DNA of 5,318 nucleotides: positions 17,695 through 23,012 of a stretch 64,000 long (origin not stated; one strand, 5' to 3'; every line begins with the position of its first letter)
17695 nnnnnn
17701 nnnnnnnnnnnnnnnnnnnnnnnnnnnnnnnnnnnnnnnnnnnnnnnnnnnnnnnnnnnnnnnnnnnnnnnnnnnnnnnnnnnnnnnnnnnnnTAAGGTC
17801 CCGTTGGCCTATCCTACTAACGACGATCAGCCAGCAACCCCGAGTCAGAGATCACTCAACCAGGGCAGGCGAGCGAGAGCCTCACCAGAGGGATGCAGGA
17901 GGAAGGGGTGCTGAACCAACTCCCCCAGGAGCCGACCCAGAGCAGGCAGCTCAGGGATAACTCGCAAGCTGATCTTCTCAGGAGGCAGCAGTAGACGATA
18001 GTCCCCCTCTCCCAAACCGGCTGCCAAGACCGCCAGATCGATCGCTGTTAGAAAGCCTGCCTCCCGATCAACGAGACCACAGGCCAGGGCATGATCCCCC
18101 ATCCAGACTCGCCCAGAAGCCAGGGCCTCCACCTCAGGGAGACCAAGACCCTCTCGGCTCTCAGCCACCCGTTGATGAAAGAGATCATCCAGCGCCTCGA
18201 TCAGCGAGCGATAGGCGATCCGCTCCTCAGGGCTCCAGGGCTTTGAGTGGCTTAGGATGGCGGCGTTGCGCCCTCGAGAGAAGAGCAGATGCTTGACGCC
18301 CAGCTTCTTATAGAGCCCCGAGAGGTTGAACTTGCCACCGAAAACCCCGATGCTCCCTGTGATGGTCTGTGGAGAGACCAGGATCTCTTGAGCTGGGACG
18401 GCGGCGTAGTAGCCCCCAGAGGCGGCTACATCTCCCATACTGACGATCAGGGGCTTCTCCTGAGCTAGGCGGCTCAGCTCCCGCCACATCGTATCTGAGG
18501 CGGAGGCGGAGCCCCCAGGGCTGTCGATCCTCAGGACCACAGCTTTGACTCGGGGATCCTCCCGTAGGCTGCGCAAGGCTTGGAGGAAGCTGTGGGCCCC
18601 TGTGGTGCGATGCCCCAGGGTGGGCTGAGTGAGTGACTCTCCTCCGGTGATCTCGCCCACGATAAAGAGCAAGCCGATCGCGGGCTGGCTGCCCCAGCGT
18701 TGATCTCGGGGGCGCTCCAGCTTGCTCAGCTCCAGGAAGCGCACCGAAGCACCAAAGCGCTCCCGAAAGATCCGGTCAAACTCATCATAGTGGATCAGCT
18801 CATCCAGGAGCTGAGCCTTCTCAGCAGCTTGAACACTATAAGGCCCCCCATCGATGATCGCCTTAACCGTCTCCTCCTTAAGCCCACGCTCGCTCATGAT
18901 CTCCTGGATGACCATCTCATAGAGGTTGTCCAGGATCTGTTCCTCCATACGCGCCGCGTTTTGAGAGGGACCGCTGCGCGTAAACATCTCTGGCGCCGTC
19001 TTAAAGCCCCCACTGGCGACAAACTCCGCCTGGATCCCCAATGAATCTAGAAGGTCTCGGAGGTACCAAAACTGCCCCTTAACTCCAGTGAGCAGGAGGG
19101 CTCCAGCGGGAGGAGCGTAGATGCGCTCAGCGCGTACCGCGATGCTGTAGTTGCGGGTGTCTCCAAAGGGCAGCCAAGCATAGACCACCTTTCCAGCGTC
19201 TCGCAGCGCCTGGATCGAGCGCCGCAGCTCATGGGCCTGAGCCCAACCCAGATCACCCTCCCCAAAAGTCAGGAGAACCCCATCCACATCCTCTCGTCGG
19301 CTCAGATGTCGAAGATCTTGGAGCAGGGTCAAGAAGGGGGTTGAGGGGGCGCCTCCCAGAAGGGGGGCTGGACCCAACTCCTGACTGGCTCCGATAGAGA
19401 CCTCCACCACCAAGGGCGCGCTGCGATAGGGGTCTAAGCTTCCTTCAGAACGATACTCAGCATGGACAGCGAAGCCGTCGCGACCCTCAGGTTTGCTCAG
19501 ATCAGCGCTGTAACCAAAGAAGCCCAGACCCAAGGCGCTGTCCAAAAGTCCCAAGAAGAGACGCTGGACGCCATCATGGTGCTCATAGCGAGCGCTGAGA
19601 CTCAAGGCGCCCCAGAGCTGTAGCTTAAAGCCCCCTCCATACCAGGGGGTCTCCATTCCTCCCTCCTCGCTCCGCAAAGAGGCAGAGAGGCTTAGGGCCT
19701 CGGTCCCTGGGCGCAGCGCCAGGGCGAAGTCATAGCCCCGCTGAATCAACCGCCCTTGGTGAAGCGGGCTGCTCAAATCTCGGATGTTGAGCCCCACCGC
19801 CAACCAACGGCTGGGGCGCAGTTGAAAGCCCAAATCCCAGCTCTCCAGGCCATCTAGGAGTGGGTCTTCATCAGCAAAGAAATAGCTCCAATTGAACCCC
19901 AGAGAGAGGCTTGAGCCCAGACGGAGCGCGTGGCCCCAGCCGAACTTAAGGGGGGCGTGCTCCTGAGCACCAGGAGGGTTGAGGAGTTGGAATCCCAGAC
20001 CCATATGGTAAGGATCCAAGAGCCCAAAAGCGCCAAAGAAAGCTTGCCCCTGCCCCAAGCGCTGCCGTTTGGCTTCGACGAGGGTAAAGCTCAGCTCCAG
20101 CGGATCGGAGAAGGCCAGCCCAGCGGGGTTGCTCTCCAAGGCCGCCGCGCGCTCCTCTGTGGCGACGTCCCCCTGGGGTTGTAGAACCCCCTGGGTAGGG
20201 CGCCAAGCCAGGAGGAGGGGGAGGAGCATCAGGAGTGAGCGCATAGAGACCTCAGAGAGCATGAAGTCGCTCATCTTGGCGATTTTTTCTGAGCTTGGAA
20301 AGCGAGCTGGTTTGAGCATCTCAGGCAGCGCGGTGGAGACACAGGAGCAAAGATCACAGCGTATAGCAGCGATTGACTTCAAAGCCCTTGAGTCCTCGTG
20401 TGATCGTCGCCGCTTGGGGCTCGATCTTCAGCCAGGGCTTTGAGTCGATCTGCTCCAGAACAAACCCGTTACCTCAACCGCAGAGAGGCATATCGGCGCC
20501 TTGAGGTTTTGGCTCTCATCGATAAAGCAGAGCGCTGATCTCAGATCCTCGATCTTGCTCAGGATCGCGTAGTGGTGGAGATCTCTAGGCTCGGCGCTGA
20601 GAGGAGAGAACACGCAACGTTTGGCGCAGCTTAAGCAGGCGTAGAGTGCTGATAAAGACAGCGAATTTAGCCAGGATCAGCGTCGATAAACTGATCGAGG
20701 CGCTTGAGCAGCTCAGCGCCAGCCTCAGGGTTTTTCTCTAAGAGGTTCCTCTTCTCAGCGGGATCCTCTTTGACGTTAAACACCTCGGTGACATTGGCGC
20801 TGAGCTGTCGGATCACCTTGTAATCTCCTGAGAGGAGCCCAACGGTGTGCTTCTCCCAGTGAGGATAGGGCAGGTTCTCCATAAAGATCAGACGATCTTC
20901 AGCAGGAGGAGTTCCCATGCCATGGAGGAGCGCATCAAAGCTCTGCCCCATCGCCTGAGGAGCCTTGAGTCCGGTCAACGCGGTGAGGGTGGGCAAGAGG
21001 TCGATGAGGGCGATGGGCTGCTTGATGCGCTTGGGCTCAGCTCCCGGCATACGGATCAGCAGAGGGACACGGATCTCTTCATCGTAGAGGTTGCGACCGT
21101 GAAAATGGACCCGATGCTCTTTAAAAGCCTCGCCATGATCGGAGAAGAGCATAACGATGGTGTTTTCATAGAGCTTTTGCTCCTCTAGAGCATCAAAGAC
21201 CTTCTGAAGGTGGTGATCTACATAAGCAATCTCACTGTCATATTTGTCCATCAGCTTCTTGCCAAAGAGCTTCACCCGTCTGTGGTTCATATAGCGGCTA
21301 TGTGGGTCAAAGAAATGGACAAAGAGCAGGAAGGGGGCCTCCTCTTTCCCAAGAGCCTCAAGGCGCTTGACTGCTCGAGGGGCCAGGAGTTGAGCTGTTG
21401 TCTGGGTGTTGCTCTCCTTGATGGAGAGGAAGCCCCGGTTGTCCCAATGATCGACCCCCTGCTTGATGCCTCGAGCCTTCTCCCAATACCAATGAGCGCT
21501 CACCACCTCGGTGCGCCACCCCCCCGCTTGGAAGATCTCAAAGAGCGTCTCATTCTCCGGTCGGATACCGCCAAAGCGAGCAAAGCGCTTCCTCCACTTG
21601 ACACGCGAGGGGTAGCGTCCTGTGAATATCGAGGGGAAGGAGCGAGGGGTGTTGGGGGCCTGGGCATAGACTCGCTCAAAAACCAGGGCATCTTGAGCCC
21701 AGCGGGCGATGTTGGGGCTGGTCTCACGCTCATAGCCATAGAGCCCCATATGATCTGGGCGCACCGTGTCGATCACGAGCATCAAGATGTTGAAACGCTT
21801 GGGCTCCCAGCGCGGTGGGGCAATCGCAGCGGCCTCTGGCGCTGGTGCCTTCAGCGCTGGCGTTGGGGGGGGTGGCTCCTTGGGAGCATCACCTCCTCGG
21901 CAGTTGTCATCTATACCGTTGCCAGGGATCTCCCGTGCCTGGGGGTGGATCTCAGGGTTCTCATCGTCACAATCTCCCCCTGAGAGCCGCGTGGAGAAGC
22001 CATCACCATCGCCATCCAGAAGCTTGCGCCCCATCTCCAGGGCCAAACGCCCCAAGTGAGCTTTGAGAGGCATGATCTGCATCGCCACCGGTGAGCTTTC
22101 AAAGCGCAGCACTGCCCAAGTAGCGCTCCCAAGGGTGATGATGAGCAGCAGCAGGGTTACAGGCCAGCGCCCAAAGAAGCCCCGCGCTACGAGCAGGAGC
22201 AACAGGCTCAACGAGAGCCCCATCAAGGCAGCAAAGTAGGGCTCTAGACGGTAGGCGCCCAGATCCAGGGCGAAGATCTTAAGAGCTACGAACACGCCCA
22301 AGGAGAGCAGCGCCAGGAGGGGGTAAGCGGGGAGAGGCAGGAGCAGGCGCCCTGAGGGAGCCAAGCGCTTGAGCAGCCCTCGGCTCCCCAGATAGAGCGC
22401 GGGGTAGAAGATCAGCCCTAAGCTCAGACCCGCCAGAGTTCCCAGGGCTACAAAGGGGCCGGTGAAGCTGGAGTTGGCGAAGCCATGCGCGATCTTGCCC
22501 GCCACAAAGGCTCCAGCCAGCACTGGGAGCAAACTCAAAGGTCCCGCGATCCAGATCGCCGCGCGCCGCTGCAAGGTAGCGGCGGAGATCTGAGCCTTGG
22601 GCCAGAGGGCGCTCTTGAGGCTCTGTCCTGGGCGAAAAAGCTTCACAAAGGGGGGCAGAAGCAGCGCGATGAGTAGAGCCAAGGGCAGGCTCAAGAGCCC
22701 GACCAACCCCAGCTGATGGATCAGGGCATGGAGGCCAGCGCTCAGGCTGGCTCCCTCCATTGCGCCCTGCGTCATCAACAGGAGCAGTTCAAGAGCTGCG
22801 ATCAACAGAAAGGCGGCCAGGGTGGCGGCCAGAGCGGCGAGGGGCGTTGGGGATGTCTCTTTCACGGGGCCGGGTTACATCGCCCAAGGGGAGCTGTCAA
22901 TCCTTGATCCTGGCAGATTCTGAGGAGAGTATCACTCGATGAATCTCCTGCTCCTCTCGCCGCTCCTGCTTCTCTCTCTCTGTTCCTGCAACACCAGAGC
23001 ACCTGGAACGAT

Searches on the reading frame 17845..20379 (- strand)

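Call 19: search_protein_families(library=pfam, proteins=[window:17845-20379:-], max_evalue=0.001)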
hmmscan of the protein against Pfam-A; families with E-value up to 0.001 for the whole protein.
window:17845-20379:- (844 aa): 2 families
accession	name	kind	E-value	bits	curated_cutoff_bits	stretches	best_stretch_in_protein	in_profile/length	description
PF01343.23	Peptidase_S49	-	5.6e-60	202.2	24.9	2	638-783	3-147/154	Peptidase family S49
PF25145.1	NfeD1b_N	-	0.00012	22.1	40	1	595-682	15-100/189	NfeD1b, N-terminal domain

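Call 64: search_protein_families(library=ncbifam, proteins=[window:17845-20379:-], max_evalue=0.01)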
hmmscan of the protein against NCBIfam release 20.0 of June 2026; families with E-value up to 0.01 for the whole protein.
window:17845-20379:- (844 aa): 5 families
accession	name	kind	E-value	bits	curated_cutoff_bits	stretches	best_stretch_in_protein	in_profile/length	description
TIGR00705.1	SppA_67K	equivalog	5.1e-69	233.2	311.45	1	379-788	109-526/590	signal peptide peptidase SppA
TIGR00706.1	SppA_dom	equivalog_domain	2.2e-61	207.1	155.45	2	595-781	16-201/208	signal peptide peptidase SppA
NF008195.0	PRK10949.1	equivalog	2e-51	175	746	1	385-784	134-537/618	signal peptide peptidase SppA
NF008745.0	PRK11778.1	equivalog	1.5e-25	90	259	1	613-772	132-289/345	protease SohB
NF045542.1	Clp_rel_HeadMat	equivalog_domain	0.001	19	120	1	572-672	4-93/165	head maturation protease, ClpP-related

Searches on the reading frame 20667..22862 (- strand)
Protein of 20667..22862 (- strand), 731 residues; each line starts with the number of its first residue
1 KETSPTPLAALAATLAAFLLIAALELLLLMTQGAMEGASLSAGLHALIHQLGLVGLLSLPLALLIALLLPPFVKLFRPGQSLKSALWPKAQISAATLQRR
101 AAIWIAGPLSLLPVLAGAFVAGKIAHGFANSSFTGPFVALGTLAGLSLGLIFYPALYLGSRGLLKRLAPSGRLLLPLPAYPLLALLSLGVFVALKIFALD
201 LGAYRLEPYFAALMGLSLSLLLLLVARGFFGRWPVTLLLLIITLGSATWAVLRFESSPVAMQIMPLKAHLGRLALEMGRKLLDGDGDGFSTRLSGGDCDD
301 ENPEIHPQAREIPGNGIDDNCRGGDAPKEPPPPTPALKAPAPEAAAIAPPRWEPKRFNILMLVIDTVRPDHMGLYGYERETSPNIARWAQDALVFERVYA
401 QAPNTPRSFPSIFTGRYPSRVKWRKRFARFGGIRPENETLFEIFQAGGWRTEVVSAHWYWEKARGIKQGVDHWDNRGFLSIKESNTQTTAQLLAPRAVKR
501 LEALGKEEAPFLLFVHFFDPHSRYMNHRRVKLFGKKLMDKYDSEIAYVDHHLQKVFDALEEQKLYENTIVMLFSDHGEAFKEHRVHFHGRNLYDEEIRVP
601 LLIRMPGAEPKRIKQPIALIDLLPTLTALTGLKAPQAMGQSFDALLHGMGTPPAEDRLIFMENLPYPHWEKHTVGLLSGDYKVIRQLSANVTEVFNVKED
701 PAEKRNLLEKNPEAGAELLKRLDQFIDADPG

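Call 19: search_protein_families(library=pfam, proteins=[window:20667-22862:-], max_evalue=0.001)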
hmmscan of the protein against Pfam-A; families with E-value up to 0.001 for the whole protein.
window:20667-22862:- (731 aa): 5 families
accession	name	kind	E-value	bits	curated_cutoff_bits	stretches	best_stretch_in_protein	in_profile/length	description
PF00884.28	Sulfatase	-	4.1e-51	174.5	25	1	358-631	2-300/301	Sulfatase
PF16347.10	SGSH_C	-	7.3e-14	52.6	29.3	1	586-713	5-137/154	N-sulphoglucosamine sulphohydrolase, C-terminal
PF01663.27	Phosphodiest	-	9.9e-09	35.7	23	1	538-579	181-222/342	Type I phosphodiesterase / nucleotide pyrophosphatase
PF11617.13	Cu-binding_MopE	-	1.3e-08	35.4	27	1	297-324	1-27/30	Putative metal-binding motif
PF02995.22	DUF229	-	2.1e-07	30.5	25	1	533-602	298-363/496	Protein of unknown function (DUF229)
